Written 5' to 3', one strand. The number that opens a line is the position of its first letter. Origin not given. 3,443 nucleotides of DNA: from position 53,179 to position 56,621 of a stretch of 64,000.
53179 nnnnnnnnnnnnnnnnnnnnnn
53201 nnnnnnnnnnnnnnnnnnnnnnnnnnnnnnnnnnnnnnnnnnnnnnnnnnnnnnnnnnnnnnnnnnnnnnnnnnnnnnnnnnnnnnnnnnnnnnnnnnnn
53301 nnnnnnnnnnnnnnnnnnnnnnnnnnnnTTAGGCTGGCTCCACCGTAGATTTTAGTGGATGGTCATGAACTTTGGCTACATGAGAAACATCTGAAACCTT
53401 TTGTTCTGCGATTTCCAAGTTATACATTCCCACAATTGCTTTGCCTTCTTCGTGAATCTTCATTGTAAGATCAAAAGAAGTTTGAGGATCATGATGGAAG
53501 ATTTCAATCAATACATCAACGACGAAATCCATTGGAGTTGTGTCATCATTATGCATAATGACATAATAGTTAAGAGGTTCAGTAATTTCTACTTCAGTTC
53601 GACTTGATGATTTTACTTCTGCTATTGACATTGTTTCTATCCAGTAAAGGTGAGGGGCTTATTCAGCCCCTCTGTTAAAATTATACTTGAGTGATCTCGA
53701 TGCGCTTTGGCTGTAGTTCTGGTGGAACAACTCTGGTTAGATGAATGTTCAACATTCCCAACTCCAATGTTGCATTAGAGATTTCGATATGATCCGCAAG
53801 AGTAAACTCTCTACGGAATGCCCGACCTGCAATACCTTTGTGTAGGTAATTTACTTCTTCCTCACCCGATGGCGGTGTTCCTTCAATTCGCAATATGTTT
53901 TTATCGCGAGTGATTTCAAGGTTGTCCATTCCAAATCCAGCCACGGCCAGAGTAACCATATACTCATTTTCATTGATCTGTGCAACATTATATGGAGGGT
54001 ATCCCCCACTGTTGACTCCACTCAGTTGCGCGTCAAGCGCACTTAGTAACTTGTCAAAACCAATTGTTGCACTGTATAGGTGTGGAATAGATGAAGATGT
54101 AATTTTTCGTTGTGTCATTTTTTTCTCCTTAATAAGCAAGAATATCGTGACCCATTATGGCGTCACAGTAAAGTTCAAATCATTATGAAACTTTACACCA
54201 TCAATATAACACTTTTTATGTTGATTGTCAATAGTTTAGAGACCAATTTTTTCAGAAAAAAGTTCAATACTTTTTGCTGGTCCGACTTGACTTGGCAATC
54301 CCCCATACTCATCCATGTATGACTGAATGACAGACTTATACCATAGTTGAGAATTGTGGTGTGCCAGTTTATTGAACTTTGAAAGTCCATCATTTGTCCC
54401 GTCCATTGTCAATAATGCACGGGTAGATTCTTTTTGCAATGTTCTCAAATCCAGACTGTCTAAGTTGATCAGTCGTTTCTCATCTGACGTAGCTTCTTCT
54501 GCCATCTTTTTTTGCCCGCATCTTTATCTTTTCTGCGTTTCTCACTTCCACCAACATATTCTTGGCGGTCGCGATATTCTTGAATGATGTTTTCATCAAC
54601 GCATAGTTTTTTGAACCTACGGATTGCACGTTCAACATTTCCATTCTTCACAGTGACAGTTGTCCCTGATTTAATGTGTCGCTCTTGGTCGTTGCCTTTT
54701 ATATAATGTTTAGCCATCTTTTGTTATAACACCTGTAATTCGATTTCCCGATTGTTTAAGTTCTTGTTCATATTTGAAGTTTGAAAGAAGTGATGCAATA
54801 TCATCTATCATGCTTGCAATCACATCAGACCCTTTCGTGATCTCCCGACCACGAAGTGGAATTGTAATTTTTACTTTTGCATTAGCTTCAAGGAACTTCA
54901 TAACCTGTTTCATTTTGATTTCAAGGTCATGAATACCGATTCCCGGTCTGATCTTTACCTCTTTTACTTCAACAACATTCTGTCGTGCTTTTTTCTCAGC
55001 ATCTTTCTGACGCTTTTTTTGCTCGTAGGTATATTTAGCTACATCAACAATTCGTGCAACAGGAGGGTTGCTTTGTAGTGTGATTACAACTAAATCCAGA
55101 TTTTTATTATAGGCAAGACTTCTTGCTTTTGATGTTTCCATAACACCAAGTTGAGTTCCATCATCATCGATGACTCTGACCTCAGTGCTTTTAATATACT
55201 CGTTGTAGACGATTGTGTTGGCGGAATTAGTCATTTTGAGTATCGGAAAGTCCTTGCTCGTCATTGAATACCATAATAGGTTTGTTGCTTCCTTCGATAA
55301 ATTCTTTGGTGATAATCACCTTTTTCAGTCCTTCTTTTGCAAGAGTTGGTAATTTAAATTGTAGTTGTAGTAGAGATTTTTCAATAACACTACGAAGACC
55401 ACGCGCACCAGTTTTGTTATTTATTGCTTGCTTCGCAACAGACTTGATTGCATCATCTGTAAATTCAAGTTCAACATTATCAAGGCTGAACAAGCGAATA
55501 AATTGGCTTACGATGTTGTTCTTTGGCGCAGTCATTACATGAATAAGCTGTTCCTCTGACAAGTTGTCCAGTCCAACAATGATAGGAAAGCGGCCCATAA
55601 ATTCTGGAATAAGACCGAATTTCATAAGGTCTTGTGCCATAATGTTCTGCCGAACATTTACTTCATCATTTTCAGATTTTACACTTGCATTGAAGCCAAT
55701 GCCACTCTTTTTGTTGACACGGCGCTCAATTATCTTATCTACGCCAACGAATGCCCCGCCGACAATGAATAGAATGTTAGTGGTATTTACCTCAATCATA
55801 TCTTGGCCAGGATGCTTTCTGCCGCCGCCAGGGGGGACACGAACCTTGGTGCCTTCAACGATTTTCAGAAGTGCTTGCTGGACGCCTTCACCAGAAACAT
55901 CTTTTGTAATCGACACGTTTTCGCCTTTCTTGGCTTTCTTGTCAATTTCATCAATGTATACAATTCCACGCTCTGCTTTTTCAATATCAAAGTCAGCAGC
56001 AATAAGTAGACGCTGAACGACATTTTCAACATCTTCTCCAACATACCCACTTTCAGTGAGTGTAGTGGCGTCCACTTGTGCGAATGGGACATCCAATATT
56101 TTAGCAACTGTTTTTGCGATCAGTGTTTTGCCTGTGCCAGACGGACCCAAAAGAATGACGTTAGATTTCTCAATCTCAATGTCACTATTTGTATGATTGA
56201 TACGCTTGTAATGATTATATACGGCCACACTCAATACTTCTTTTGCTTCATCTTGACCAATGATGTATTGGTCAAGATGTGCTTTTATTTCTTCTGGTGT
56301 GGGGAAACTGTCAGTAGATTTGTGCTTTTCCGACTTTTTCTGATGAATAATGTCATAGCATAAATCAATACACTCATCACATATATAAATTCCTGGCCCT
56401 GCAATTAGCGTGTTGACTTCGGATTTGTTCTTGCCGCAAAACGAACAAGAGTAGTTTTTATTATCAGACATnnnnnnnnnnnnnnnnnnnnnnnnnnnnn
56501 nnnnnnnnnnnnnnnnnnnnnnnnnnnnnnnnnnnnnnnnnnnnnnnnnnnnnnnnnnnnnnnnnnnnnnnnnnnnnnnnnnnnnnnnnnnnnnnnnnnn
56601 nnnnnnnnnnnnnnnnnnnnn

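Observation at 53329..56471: Contiguous phage-borne proteostasis and translation cassette: ClpS, Hsp20, S21, IF3, ClpX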

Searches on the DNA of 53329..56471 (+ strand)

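Call 5: search_dna_similar(query=window:53329-56471:+, collection=phages, mode=distant, max_rows=25)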
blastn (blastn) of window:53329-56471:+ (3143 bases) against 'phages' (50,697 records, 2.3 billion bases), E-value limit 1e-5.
Records with a match: 39; places in all: 39; records where one place covers at least 80% of the query: 0.
Best place of each record, by identity: 60-80% 39.
By first word of the organism name: Pseudomonas 10; Prevotella 9; Bacteriophage 6; Staphylococcus 2; Agrobacterium 2; Enterococcus 2; Bacillus 2; uncultured 2; Acinetobacter 2; Listeria 1; and 1 more.
By host as written in the record: - 14; Prevotella sp. 9; Pseudomonas aeruginosa PAO1 4; Pseudomonas aeruginosa 3; Staphylococcus aureus 2; Agrobacterium tumefaciens C58 2; Bacillus megaterium str. ATCC 43725 2; Enterococcus faecalis 1; and 2 more.
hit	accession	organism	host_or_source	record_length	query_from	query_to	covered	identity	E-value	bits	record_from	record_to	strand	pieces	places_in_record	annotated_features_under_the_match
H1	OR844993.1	Staphylococcus phage SA 1306 Kay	Staphylococcus aureus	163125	2391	3059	21%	65.9%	7e-34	152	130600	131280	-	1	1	record has no annotation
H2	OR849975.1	Staphylococcus phage SA 1298 Kay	Staphylococcus aureus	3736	2391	3059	21%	65.9%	7e-34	152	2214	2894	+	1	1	record has no annotation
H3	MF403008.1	Agrobacterium phage Atu_ph07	Agrobacterium tumefaciens C58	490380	2398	2972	18%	68.8%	2e-48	201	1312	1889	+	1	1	ATP-dependent Clp protease ATP-binding subunit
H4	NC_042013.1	Agrobacterium phage Atu_ph07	Agrobacterium tumefaciens C58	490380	2398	2972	18%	68.8%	2e-48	201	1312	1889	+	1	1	ATP-dependent Clp protease ATP-binding subunit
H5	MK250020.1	Prevotella phage Lak-B1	Prevotella sp.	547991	2382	2964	19%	66.8%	2e-34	154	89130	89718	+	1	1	record has no annotation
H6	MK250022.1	Prevotella phage Lak-B3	Prevotella sp.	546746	2382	2964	19%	66.8%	2e-34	154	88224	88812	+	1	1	record has no annotation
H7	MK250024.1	Prevotella phage Lak-B5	Prevotella sp.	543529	2382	2964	19%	66.8%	2e-34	154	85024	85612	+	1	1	record has no annotation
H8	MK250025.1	Prevotella phage Lak-B6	Prevotella sp.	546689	2382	2964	19%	66.8%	2e-34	154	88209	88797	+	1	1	record has no annotation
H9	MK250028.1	Prevotella phage Lak-B9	Prevotella sp.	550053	2382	2964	19%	66.8%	2e-34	154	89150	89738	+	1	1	record has no annotation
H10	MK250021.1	Prevotella phage Lak-B2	Prevotella sp.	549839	2397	2964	18%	67.1%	2e-35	159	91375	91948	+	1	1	record has no annotation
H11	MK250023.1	Prevotella phage Lak-B4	Prevotella sp.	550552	2397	2964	18%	67.1%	2e-35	159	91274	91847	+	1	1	record has no annotation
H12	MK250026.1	Prevotella phage Lak-B7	Prevotella sp.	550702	2397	2964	18%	67.1%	2e-35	159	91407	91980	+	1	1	record has no annotation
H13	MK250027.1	Prevotella phage Lak-B8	Prevotella sp.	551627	2397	2964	18%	67.1%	2e-35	159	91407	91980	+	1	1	record has no annotation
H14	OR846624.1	Enterococcus phage Efs 1-1-1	Enterococcus faecalis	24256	2233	2806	18%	64.2%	4e-18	101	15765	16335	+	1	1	record has no annotation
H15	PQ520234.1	Enterococcus phage IME_EF3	-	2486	2233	2806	18%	64.1%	5e-17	97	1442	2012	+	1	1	record has no annotation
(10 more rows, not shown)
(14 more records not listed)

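Call 74: search_rna_families(source=window, start=54100, end=54240, threshold=evalue, max_evalue=10, show_alignments=3)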
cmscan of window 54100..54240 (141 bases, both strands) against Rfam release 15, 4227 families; matches with E-value up to 10: 5.
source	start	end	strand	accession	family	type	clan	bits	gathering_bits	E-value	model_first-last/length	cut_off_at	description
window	54116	54213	-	RF01054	preQ1-II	Cis-reg; riboswitch;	-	18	47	0.77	1-99/99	no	PreQ1-II (pre queuosine) riboswitch aptamer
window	54116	54165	-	RF02980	freshwater-2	Cis-reg;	-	17.8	49.9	0.79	1-84/84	no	freshwater-2 RNA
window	54101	54185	-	RF01871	MALAT1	Gene; lncRNA;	-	16.8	70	3.6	1-95/95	no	Metastasis associated lung adenocarcinoma transcript 1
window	54155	54209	-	RF00016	SNORD14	Gene; snRNA; snoRNA; CD-box;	-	13.2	64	4.3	1-111/111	no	Small nucleolar RNA SNORD14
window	54185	54240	+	RF02933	ARRPOF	Gene; sRNA;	-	8.9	127.2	3.7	1-59/256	3'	ARRPOF RNA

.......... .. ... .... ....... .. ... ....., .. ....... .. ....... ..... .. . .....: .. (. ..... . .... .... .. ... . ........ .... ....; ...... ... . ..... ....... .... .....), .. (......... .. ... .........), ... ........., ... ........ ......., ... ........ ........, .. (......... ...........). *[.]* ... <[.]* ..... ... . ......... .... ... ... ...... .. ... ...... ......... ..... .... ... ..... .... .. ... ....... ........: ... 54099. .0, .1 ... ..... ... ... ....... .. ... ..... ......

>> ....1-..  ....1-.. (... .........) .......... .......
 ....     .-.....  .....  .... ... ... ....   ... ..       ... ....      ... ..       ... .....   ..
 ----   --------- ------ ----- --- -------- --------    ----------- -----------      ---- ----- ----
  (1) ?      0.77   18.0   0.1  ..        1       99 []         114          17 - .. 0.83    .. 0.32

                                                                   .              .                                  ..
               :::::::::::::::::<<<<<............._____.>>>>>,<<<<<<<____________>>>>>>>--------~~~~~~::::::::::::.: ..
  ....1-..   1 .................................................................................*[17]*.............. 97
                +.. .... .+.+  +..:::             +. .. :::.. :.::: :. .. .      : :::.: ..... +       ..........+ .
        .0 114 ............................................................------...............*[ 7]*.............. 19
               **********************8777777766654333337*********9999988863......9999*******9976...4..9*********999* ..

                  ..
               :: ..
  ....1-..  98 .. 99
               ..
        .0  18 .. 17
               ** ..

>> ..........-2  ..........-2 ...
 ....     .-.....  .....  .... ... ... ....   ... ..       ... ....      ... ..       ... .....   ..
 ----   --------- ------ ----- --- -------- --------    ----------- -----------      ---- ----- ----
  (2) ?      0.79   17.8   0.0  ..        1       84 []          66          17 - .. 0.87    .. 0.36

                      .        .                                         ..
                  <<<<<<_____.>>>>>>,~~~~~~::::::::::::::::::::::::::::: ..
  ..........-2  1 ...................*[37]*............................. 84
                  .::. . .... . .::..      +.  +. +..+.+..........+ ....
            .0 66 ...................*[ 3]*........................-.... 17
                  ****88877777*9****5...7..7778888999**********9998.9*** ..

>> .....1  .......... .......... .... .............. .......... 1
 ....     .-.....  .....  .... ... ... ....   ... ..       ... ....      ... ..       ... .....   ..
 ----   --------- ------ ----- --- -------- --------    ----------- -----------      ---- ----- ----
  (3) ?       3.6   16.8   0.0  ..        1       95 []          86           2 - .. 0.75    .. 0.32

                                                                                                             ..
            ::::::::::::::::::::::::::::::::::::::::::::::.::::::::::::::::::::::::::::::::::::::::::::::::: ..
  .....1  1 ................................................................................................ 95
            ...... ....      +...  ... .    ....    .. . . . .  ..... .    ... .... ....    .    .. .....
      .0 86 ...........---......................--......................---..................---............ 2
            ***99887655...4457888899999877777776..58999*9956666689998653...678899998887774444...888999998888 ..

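Call 76: search_rna_families(sources=[L047, L052, L062, L075, L079, L094, L098, L104, L095, L076], threshold=gathering, show_alignments=2)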
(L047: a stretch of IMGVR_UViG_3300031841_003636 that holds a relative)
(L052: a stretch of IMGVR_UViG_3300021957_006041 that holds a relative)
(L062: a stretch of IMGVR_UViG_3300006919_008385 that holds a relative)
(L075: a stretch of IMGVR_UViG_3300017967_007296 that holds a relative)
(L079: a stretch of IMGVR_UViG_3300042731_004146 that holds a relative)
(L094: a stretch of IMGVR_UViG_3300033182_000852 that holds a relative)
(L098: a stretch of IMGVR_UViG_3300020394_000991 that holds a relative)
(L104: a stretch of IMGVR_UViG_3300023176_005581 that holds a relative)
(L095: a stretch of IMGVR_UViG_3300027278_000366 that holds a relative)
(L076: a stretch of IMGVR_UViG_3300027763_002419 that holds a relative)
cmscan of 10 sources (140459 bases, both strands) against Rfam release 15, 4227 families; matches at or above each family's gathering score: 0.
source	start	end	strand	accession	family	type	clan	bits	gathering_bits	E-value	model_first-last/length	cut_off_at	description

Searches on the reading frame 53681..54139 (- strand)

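Call 3: search_protein_families(library=pfam, proteins=[window:53681-54139:-], max_evalue=0.01)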
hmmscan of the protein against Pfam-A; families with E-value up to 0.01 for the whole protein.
window:53681-54139:- (152 aa): 1 family
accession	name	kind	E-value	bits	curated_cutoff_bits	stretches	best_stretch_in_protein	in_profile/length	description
PF00011.27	HSP20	-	1.2e-14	54.7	20.8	1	55-150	4-102/102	Hsp20/alpha crystallin family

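Call 4: search_protein_families(library=ncbifam, proteins=[window:53681-54139:-], max_evalue=0.01)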
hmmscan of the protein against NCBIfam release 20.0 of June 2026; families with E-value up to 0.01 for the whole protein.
window:53681-54139:- (152 aa): 4 families
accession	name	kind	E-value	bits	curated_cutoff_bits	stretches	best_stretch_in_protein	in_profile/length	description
NF008013.0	PRK10743.1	equivalog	5e-40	136.8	212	1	18-149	6-136/137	small heat shock chaperone IbpA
NF008618.0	PRK11597.1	equivalog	2.5e-34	118.2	207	1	23-150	11-135/142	small heat shock chaperone IbpB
NF042420.1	Hsp18_Clos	equivalog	0.001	19.2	195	1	56-149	50-146/147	heat shock protein Hsp18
NF041799.1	Hsp14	equivalog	0.0026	17.7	100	1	46-133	17-105/118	archaeal heat shock protein Hsp14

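Call 94: search_protein_families(library=phrogs, proteins=[window:53681-54118:-], max_evalue=0.001)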
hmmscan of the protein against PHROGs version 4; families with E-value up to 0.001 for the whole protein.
window:53681-54118:- (145 aa): 1 family
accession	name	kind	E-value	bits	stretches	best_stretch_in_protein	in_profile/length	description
phrog_432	-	other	7e-34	117.8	1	12-142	17-147/148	Hsp20 heat shock protein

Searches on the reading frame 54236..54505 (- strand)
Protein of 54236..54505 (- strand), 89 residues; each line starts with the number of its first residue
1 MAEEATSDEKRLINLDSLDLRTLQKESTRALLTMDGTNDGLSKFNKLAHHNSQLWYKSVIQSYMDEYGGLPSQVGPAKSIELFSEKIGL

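Call 3: search_protein_families(library=pfam, proteins=[window:54236-54505:-], max_evalue=0.01)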
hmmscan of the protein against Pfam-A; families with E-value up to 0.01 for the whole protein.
window:54236-54505:- (89 aa): 0 families

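Call 4: search_protein_families(library=ncbifam, proteins=[window:54236-54505:-], max_evalue=0.01)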
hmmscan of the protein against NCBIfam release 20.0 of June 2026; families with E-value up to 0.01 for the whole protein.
window:54236-54505:- (89 aa): 0 families

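Call 39: find_homologous_proteins(query=A1, max_evalue=0.001)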
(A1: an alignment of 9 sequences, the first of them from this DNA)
Query A1 (9 sequences) (89 aa, profile of the alignment): 1615 proteins with E <= 0.001 among 2598 candidates; the best 120 are listed.
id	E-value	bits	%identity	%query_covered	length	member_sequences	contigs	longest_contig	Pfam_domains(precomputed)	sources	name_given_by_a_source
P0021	8.3e-45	169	69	84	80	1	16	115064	-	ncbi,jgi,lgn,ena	jgi:hypothetical protein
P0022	1.0e-44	169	71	84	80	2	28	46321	-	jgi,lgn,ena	jgi:hypothetical protein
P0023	2.3e-44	167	69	84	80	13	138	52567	-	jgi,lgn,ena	jgi:hypothetical protein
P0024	2.4e-44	167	69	87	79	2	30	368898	-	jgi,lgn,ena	jgi:hypothetical protein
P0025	1.6e-43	165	68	84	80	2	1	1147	-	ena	-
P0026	1.7e-43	165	69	84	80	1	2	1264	-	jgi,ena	-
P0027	2.8e-43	164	68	84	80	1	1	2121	-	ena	-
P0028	3.3e-43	164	69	84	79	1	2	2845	-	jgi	jgi:hypothetical protein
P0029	4.9e-43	163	68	84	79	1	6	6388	-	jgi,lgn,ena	jgi:hypothetical protein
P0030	5.6e-43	163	67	84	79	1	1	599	-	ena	-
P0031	6.1e-43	163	69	87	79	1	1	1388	-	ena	-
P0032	7.3e-43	163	70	85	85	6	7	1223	-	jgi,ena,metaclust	metaclust:\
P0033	7.8e-43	162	67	84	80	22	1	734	-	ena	-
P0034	9.5e-43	162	68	84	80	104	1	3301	-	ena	-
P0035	1.1e-42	162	68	87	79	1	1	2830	-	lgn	-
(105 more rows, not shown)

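Call 46: predict_structure(alignment_id=A2)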
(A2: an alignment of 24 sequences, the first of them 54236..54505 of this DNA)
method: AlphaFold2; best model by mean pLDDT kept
length: 89 residues; sequences in the alignment: 24
mean_pLDDT: 87.3   pTM: 0.76
mean pLDDT of the five models: 87.3, 85.6, 84.0, 83.6, 81.7
residues with pLDDT >= 90: 65; 70-90: 12; 50-70: 5; < 50: 7
segments of 3 or more residues with pLDDT < 50: 1-6
pLDDT, mean of each block of 10 residues (from residue 1): 48 86 96 91 91 96 95 96 88
secondary structure, 60 per line:
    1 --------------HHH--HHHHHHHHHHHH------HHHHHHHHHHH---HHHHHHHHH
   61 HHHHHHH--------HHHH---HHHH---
elements in order: H20-31 H38-48 H52-67 H76-79 H83-86

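Call 94: search_protein_families(library=phrogs, proteins=[window:54236-54505:-], max_evalue=0.001)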
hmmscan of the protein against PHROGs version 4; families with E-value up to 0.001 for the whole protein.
window:54236-54505:- (89 aa): 0 families

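Call 113: fold_search(model_id=the predicted structure, library=viral)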
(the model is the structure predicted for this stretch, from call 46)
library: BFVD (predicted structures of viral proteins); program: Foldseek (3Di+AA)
matches with E <= 10: 60; with E <= 0.001: 0
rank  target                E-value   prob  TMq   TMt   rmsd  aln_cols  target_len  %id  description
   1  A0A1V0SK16            2.4e+00  0.20  0.41  0.18   6.6        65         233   23  Uncharacterized protein [Klosneuvirus KNV1]
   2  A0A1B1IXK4            2.9e+00  0.03  0.20  0.14  13.2       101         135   11  Prohead core protein [Citrobacter phage vB_CfrM_CfP1]
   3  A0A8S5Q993            3.5e+00  0.08  0.25  0.30  11.0        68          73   13  Uncharacterized protein [Siphoviridae sp. ctoic9]
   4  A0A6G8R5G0            3.8e+00  0.08  0.28  0.34   5.6        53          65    8  Uncharacterized protein [Synechococcus phage S-N03]
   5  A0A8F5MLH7            3.8e+00  0.06  0.25  0.22   5.3        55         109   18  Uncharacterized protein [Microvirus mar22]
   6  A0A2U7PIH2            4.0e+00  0.08  0.29  0.22   8.7        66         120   14  (no name in the UniProt tables at hand)
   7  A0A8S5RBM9            4.0e+00  0.08  0.31  0.20  11.5        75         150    9  Uncharacterized protein [virus sp. ct9pU4]
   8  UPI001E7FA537         4.0e+00  0.03  0.20  0.16  11.5        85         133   10  (no name look-up for this kind of identifier)
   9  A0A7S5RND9            4.3e+00  0.07  0.27  0.27  12.9        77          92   18  (no name in the UniProt tables at hand)
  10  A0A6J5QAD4            4.5e+00  0.08  0.25  0.40   9.0        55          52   16  Uncharacterized protein [uncultured Caudovirales phage]
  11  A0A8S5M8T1            4.8e+00  0.07  0.26  0.38   8.7        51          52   10  Uncharacterized protein [Siphoviridae sp. ctB3v5]
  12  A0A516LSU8            4.8e+00  0.02  0.20  0.22  11.3        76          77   17  (no name in the UniProt tables at hand)
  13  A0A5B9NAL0            5.2e+00  0.08  0.30  0.31   7.1        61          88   18  Rho termination factor N-terminal domain-containing protein [Escherichia phage Mansfield]
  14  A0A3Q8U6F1            5.2e+00  0.01  0.18  0.12  20.5        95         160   18  (no name in the UniProt tables at hand)
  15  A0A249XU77            6.2e+00  0.06  0.28  0.31   8.0        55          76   18  Uncharacterized protein [Mycobacterium phage Phabba]
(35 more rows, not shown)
